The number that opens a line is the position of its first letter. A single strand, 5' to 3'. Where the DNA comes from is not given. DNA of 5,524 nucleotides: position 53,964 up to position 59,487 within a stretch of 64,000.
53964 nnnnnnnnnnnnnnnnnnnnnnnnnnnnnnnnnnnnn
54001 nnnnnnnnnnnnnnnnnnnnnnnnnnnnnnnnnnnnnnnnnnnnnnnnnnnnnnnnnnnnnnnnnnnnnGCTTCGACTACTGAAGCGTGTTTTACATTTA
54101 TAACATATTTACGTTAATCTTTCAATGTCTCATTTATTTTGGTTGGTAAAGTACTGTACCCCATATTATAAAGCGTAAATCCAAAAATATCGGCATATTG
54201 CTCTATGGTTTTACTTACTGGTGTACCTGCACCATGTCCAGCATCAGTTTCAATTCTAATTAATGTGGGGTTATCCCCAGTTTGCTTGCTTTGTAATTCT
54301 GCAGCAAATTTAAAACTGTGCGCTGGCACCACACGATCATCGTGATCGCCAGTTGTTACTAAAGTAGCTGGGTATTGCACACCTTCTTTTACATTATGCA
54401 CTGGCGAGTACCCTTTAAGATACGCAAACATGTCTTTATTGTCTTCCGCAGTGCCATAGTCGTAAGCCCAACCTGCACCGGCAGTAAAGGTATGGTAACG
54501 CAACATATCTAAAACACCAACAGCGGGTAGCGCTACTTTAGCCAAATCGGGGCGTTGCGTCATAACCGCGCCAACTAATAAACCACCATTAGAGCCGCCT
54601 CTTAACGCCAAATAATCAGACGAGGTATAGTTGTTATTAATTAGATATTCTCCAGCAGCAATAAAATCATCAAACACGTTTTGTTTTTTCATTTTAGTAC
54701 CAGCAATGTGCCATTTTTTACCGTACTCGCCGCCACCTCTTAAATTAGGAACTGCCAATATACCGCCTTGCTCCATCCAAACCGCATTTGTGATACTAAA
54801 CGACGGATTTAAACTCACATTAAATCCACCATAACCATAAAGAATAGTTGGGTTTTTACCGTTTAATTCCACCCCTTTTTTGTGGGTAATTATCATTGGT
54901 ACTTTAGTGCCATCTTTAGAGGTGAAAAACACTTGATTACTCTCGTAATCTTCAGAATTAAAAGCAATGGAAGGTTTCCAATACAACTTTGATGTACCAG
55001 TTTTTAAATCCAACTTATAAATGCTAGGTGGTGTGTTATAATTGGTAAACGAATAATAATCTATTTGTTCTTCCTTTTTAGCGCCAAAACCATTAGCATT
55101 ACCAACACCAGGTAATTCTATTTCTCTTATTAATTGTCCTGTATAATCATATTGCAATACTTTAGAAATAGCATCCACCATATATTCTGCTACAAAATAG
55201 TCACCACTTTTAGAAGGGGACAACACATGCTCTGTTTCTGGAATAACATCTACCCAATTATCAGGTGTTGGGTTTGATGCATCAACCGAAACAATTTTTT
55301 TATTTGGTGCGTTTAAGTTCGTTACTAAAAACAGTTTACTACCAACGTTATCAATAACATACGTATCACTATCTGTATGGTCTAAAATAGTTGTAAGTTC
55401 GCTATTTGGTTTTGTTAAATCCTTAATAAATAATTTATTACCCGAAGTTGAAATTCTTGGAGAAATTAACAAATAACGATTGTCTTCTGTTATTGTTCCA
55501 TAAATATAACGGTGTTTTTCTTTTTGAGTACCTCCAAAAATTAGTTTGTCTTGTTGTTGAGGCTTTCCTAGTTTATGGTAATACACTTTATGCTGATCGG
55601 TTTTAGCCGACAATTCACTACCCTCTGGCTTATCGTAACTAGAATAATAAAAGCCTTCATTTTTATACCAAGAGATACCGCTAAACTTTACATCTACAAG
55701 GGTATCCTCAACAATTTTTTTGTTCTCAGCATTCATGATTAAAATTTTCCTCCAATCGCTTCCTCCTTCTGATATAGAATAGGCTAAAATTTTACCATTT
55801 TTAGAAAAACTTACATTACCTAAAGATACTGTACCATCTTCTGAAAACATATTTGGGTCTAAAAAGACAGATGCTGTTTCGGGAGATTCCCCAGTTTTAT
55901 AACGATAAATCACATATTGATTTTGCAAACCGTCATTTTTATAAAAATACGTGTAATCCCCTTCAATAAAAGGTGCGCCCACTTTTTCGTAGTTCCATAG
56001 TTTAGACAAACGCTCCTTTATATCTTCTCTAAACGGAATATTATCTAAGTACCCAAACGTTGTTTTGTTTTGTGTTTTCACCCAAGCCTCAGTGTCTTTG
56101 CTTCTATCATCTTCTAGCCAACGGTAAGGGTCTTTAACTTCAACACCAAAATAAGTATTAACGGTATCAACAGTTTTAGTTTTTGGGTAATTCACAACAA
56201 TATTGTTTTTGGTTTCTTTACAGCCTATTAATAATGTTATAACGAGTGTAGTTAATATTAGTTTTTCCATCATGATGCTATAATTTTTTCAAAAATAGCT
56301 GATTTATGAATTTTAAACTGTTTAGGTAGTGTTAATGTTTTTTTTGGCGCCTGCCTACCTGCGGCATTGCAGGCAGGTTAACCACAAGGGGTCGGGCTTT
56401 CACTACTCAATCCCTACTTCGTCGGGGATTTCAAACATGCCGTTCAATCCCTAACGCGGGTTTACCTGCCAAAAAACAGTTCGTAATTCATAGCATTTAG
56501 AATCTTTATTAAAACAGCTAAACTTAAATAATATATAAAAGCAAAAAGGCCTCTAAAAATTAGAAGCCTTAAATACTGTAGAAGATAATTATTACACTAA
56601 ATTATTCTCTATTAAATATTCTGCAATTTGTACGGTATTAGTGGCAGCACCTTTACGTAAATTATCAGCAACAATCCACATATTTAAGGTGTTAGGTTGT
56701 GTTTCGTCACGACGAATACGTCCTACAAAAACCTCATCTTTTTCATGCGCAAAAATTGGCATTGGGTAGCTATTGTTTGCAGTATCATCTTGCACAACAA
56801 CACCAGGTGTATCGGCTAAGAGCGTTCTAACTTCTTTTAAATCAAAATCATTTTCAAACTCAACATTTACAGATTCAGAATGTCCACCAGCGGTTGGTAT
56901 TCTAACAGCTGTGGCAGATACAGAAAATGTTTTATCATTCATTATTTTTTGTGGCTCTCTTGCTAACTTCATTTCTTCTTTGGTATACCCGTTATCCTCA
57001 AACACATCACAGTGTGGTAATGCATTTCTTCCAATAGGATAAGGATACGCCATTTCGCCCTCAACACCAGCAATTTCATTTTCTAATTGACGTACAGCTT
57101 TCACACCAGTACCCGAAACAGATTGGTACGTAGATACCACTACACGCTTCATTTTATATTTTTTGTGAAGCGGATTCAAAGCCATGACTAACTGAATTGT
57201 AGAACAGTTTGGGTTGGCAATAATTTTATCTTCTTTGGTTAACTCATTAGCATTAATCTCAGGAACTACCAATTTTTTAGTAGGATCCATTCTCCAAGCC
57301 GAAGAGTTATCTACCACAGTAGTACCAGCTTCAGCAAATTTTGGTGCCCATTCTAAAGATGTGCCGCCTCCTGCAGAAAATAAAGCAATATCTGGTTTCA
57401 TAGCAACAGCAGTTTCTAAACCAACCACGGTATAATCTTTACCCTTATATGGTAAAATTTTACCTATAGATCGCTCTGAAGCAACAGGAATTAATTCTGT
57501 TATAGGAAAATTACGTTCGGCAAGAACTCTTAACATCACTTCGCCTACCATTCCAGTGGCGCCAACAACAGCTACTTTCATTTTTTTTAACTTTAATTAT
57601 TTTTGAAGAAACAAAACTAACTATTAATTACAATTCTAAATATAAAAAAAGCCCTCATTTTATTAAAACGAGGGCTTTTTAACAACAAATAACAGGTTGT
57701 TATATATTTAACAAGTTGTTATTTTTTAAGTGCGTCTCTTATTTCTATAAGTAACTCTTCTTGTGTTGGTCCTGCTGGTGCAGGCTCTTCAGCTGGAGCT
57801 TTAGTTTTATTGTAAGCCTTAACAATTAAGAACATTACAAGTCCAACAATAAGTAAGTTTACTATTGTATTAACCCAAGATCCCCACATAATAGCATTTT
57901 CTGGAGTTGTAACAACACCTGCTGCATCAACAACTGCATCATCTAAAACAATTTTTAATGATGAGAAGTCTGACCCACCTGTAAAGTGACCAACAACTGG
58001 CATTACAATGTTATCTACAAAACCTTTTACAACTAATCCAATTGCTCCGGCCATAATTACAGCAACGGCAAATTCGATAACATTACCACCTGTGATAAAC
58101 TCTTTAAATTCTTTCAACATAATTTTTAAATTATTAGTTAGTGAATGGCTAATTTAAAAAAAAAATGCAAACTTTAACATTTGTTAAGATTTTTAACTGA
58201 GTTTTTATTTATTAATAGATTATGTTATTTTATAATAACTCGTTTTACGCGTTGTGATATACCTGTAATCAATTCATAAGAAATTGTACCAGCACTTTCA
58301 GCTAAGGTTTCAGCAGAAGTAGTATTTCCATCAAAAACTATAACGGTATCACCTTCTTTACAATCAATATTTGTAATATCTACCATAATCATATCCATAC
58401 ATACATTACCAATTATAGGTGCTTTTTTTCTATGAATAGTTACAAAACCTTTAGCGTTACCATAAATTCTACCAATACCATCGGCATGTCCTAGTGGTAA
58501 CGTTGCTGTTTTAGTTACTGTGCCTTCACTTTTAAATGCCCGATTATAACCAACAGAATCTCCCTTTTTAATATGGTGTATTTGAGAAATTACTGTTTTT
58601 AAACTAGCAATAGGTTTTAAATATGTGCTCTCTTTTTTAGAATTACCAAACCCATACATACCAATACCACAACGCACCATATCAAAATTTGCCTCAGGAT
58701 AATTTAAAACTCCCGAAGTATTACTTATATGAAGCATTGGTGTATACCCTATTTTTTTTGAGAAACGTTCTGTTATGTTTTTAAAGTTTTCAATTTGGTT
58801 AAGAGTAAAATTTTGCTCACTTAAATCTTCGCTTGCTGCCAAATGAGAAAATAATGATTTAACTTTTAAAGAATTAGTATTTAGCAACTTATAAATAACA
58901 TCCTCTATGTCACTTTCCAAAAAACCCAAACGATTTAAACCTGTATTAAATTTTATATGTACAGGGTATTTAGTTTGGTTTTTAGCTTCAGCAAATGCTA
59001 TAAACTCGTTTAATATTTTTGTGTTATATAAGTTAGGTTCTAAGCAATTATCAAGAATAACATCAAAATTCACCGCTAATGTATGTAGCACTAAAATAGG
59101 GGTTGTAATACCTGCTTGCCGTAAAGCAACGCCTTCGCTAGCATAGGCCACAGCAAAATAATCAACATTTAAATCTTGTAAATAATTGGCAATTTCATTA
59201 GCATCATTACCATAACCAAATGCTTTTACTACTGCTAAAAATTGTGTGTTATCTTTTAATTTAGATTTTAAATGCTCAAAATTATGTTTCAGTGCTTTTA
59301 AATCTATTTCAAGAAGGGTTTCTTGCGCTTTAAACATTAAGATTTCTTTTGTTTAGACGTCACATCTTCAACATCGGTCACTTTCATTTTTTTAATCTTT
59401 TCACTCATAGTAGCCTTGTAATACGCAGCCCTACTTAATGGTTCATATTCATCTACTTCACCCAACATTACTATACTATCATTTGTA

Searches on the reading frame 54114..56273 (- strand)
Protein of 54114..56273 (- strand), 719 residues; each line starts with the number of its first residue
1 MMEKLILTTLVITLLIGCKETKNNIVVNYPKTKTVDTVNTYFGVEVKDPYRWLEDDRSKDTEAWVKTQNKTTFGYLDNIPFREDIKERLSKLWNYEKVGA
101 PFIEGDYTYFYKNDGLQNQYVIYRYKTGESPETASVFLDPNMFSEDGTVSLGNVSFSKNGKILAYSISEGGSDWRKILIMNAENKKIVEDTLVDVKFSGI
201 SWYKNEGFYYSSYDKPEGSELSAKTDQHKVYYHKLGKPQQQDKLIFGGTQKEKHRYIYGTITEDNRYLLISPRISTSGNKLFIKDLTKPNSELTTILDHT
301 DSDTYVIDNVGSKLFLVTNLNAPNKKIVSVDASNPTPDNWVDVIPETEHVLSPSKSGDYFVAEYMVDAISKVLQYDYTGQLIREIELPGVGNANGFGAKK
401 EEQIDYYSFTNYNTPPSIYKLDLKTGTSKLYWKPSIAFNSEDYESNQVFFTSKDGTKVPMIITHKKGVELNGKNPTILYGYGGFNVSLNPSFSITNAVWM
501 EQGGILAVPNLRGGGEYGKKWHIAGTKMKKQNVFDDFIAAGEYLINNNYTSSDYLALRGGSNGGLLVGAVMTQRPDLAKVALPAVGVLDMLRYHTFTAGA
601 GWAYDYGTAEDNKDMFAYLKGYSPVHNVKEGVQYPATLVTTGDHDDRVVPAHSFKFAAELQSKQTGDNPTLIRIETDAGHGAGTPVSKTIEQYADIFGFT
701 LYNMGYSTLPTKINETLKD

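Call 4: search_protein_families(library=pfam, proteins=[window:54114-56273:-])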
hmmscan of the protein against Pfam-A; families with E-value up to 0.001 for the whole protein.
window:54114-56273:- (719 aa): 2 families
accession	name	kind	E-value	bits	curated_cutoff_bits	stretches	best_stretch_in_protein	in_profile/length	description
PF02897.21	Peptidase_S9_N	-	4.1e-127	424.8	24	1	30-431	1-411/414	Prolyl oligopeptidase, N-terminal beta-propeller domain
PF00326.27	Peptidase_S9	-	3.1e-63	213.5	22.6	1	490-705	1-211/213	Prolyl oligopeptidase family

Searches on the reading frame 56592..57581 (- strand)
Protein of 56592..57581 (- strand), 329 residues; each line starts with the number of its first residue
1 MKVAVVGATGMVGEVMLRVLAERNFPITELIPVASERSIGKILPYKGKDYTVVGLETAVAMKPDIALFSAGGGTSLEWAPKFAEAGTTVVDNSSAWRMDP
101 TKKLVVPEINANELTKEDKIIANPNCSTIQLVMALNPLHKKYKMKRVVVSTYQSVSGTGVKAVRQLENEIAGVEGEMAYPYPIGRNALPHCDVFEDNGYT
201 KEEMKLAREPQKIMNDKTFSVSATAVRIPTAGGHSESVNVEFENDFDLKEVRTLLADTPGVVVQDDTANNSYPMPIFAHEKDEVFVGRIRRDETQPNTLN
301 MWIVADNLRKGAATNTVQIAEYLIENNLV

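Call 4: search_protein_families(library=pfam, proteins=[window:56592-57581:-])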
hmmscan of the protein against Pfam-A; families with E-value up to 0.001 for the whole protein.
window:56592-57581:- (329 aa): 2 families
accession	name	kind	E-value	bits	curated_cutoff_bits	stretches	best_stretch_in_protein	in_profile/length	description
PF02774.23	Semialdhyde_dhC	-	5.2e-46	157.5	26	1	135-310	1-184/184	Semialdehyde dehydrogenase, dimerisation domain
PF01118.30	Semialdhyde_dh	-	2.5e-30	105.8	26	1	2-115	1-119/121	Semialdehyde dehydrogenase, NAD binding domain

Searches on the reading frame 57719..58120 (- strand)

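Call 4: search_protein_families(library=pfam, proteins=[window:57719-58120:-])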
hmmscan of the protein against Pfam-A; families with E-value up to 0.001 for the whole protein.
window:57719-58120:- (133 aa): 1 family
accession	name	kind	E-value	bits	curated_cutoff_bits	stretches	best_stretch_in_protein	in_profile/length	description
PF01741.23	MscL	-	2.5e-36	125.2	27.4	1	1-132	1-123/123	Large-conductance mechanosensitive channel, MscL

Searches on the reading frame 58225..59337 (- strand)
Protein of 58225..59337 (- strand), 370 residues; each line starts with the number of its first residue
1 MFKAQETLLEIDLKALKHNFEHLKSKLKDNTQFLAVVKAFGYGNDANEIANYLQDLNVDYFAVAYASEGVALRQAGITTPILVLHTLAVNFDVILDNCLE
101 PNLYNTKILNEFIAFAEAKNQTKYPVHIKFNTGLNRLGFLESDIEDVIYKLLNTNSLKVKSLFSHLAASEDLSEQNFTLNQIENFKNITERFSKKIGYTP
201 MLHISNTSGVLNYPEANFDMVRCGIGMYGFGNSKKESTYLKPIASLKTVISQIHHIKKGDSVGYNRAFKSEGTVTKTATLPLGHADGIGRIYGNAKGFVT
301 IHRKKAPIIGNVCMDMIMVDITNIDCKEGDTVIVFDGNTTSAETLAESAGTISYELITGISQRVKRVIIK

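Call 24: search_protein_families(library=ncbifam, proteins=[window:58225-59337:-], max_evalue=0.00001)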
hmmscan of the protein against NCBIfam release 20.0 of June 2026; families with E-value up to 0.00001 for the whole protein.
window:58225-59337:- (370 aa): 9 families
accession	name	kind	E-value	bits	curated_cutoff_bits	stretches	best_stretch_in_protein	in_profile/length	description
NF008897.0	PRK11930.1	equivalog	7.2e-142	474.1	804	1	3-369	456-820/822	bifunctional UDP-N-acetylmuramoyl-tripeptide:D-alanyl-D-alanine ligase/alanine racemase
TIGR00492.1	alr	equivalog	3.9e-91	305.7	168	1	6-369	2-368/369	alanine racemase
NF033131.1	vanT-G-Cterm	exception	8.3e-89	298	460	1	8-367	4-367/368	serine racemase VanT catalytic subunit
NF033132.1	vanT-CELN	equivalog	7.1e-57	193.3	900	1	9-365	342-694/697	membrane-bound serine racemase VanT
NF000792.0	PRK00053.2-3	equivalog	3.3e-51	174.5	384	1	9-369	6-359/360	alanine racemase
NF033133.1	vanT-L-cat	exception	6.3e-49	167.1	750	1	10-364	11-361/366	serine racemase VanT-L catalytic subunit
NF002970.2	PRK03646.1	exception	6.2e-45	153.8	600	1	10-367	8-354/356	catabolic alanine racemase DadX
NF000791.0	PRK00053.2-2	equivalog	7.3e-44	150.3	218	1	9-369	4-340/340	alanine racemase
NF009879.0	PRK13340.1-4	subfamily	4.6e-38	131.1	434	1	5-344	40-380/406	alanine racemase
